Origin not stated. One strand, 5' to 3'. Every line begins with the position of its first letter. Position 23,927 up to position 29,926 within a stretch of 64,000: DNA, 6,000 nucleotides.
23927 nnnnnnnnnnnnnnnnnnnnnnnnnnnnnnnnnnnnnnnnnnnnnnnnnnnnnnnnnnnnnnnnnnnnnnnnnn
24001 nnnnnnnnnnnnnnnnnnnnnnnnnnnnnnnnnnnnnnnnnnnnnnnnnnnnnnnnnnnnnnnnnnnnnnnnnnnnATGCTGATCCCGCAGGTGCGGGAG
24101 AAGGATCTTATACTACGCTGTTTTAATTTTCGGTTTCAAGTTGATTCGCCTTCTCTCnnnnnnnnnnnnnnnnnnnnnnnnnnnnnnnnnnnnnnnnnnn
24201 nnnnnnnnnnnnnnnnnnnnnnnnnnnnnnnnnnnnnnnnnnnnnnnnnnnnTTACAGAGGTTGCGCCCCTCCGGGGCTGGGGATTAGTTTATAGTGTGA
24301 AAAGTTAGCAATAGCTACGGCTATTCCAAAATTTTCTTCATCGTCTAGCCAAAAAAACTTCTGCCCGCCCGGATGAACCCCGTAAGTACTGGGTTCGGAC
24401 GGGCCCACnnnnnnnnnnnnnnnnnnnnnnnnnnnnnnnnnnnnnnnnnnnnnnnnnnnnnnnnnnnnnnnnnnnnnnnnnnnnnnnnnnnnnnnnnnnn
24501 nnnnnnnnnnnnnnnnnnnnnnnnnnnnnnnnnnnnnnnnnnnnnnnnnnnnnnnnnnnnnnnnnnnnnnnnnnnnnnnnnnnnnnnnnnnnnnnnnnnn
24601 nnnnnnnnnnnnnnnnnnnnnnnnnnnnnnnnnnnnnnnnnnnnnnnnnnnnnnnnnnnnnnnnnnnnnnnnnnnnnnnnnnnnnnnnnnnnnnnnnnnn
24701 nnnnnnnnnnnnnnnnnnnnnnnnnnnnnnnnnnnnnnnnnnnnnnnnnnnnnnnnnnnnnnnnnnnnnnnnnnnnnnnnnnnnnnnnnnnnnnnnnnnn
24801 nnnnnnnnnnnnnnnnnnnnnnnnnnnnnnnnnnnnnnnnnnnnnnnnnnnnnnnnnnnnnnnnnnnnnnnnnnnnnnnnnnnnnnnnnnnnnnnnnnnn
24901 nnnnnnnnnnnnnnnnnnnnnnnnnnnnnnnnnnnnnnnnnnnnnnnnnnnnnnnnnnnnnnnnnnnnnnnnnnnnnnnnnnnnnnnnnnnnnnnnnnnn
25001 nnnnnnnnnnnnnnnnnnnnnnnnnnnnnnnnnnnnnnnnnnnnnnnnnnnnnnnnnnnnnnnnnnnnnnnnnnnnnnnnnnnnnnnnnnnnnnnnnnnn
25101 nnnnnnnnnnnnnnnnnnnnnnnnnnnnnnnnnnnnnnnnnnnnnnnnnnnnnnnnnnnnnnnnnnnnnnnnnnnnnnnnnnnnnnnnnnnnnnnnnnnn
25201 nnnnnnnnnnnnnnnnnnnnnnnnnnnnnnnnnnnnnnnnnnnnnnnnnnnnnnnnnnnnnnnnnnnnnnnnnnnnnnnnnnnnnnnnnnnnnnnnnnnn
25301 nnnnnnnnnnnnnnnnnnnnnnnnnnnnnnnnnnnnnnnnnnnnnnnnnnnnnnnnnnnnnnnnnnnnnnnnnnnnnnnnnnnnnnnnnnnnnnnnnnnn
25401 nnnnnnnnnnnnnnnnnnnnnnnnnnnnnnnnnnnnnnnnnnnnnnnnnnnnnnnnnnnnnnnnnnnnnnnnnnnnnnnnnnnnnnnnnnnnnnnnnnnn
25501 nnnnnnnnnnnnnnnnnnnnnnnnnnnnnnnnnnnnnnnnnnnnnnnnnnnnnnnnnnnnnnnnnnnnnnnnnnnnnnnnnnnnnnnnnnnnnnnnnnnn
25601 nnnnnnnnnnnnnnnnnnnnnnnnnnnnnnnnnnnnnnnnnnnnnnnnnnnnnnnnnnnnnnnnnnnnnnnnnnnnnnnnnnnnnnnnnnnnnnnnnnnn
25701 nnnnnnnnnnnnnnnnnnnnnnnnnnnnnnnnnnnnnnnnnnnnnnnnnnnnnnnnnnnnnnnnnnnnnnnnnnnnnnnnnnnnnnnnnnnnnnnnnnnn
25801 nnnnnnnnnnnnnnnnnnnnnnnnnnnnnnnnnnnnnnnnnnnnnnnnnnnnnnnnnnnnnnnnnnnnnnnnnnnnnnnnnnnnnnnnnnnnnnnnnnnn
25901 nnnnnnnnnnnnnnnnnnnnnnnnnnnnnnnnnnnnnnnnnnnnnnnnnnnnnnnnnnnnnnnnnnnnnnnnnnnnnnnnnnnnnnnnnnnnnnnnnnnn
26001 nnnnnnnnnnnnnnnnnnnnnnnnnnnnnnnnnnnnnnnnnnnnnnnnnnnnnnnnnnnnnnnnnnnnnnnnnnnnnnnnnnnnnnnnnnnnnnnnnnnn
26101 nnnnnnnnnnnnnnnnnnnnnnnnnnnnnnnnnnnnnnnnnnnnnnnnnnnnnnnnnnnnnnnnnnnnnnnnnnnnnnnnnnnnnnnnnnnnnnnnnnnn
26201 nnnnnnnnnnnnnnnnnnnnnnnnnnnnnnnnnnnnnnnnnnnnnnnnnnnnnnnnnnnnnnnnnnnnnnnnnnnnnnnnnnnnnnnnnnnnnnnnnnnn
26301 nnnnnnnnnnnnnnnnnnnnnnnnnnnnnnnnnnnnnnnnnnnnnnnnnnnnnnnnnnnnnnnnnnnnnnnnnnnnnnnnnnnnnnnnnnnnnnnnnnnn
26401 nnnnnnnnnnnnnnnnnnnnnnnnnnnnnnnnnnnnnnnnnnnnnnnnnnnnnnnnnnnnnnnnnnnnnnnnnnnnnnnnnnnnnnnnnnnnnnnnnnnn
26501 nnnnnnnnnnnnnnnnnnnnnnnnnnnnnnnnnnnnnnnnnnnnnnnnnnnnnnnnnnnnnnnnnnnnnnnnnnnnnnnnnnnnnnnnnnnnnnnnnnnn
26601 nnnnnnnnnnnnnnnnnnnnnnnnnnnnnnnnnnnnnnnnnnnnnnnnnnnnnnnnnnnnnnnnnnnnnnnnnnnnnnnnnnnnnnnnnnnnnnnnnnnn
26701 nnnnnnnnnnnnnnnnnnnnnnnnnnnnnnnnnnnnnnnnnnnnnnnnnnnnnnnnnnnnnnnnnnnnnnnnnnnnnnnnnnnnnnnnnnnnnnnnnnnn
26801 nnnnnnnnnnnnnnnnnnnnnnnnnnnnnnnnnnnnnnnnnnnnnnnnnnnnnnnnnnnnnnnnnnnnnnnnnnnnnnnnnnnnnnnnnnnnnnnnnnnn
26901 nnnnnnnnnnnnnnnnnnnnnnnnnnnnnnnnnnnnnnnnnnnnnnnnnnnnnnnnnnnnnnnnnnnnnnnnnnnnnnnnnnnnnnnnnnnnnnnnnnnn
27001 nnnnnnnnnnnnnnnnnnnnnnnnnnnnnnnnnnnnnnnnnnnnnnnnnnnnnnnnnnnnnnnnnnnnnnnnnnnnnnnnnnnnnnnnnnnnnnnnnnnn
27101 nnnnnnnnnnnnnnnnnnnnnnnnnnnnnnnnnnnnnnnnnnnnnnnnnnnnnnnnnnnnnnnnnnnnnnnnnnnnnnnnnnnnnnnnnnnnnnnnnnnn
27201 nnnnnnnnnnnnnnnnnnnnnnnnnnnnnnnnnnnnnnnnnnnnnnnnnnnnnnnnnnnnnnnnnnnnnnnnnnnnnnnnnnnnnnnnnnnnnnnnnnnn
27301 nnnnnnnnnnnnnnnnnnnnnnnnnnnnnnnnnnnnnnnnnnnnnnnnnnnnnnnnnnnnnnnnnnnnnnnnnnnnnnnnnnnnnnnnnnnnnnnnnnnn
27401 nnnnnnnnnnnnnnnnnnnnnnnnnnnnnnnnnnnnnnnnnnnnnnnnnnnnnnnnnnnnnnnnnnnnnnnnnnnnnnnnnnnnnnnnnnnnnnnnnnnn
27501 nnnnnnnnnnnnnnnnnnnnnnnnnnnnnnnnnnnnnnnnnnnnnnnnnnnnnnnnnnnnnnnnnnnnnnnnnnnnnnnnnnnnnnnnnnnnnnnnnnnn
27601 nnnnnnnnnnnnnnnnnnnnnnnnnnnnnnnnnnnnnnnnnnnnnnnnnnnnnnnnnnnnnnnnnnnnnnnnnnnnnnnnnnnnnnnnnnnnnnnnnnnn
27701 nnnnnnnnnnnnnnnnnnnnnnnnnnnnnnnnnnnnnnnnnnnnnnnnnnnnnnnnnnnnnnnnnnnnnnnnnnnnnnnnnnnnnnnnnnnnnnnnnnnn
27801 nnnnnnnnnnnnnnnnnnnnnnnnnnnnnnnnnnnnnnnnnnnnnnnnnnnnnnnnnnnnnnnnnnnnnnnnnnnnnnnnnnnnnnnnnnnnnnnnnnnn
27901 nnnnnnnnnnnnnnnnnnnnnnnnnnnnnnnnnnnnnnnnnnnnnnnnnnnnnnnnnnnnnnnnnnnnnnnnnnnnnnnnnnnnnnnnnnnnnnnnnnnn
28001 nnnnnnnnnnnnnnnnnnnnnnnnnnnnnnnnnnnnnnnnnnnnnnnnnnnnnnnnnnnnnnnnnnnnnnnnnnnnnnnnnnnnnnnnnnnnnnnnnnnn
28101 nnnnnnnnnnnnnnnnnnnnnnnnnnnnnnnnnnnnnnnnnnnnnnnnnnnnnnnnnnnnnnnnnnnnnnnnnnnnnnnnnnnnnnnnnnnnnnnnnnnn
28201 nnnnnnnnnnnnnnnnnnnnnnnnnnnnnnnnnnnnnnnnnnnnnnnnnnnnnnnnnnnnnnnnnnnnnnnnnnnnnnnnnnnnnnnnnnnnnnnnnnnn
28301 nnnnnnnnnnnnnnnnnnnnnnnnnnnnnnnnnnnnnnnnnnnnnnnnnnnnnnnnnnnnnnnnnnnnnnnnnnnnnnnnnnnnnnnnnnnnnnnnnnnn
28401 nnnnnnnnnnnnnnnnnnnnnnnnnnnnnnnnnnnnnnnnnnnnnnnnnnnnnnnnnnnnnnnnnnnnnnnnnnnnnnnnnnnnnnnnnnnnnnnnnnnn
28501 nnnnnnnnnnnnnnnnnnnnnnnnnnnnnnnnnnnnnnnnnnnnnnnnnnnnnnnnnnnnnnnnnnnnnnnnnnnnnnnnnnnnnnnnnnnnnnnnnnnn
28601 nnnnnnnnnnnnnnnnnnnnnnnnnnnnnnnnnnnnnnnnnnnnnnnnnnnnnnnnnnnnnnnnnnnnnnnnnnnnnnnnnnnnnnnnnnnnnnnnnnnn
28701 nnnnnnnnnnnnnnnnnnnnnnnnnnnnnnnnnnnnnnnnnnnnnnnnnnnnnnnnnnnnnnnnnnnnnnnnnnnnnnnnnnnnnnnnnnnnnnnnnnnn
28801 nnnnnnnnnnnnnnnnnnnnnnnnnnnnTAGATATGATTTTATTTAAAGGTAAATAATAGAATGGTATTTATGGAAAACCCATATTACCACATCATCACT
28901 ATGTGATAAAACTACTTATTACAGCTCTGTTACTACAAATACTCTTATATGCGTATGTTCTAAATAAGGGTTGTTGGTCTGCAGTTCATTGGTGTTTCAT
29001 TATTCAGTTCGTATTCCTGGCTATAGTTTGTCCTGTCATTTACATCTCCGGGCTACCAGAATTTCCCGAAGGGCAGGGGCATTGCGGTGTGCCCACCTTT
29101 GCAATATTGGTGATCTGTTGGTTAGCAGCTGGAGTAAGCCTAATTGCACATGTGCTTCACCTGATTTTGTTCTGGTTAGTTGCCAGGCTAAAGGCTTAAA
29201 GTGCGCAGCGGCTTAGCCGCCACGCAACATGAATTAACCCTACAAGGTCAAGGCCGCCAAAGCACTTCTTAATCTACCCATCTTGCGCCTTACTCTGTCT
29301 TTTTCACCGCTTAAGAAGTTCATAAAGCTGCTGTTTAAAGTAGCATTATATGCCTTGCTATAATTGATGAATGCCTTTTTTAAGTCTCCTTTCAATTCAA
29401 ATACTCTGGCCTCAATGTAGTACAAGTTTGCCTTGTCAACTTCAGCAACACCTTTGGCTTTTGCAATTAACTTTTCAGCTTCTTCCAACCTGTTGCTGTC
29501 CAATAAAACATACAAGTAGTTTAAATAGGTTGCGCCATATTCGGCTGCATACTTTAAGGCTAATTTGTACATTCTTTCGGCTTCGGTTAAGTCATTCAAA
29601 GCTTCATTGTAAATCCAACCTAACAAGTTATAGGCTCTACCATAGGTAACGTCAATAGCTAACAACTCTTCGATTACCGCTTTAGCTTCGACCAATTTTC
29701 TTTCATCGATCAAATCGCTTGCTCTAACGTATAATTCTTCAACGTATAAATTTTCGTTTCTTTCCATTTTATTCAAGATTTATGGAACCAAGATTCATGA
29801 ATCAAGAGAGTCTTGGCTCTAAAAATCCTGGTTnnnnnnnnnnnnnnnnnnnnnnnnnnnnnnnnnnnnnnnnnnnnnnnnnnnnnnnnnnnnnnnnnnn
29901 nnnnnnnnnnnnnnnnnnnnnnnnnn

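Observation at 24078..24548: GC-rich, hairpin-dense 470-bp spacer between the IS3 end and the SWIM operon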

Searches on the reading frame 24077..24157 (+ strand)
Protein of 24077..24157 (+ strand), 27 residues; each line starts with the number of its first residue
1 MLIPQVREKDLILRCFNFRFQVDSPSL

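Call 82: search_protein_families(library=pfam, proteins=[window:24077-24157:+], max_evalue=10)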
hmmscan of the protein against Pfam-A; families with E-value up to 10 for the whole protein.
seq(27 aa): 0 families

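Call 83: search_protein_families(library=ncbifam, proteins=[window:24077-24157:+], max_evalue=10)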
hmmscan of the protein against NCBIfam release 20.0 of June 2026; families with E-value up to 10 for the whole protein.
seq(27 aa): 0 families

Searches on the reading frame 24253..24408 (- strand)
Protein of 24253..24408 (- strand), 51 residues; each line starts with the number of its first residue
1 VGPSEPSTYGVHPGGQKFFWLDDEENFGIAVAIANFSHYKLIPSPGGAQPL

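Call 11: search_protein_families(library=pfam, proteins=[window:24253-24408:-], max_evalue=0.01)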
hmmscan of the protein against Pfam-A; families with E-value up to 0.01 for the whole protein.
window:24253-24408:- (51 aa): 0 families

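Call 82: search_protein_families(library=pfam, proteins=[window:24253-24408:-], max_evalue=10)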
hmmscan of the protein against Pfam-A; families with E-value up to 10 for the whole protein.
window:24253-24408:- (51 aa): 0 families

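Call 83: search_protein_families(library=ncbifam, proteins=[window:24253-24408:-], max_evalue=10)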
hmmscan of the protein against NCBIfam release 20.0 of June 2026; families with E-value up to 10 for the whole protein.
window:24253-24408:- (51 aa): 0 families

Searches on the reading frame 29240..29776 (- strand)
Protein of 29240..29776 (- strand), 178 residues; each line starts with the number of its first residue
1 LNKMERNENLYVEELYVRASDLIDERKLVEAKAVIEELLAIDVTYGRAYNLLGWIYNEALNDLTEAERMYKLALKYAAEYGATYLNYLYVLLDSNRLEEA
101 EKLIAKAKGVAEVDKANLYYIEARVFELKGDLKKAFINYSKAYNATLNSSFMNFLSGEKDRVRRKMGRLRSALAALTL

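Call 30: search_protein_families(library=pfam, proteins=[window:29240-29776:-], max_evalue=0.01)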
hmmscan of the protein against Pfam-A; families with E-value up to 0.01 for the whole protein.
window:29240-29776:- (178 aa): 6 families
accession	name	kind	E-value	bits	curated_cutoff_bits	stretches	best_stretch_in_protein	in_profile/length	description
PF14559.12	TPR_19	-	1.6e-06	28.8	25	1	61-109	5-53/68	Tetratricopeptide repeat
PF13424.12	TPR_12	-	2.8e-06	27.8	30.1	1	30-76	28-74/77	Tetratricopeptide repeat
PF13181.12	TPR_8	-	7.4e-06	26.2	25.7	1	47-79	2-33/34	Tetratricopeptide repeat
PF07719.23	TPR_2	-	0.003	18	27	0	116-143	1-28/34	Tetratricopeptide repeat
PF25063.1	ARM_TT21_C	-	0.0038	17.5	35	0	20-79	103-161/209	Tetratricopeptide repeat protein 21 C-terminal ARM domain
PF13432.12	TPR_16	-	0.0065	17.3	32.7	0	59-107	9-57/65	Tetratricopeptide repeat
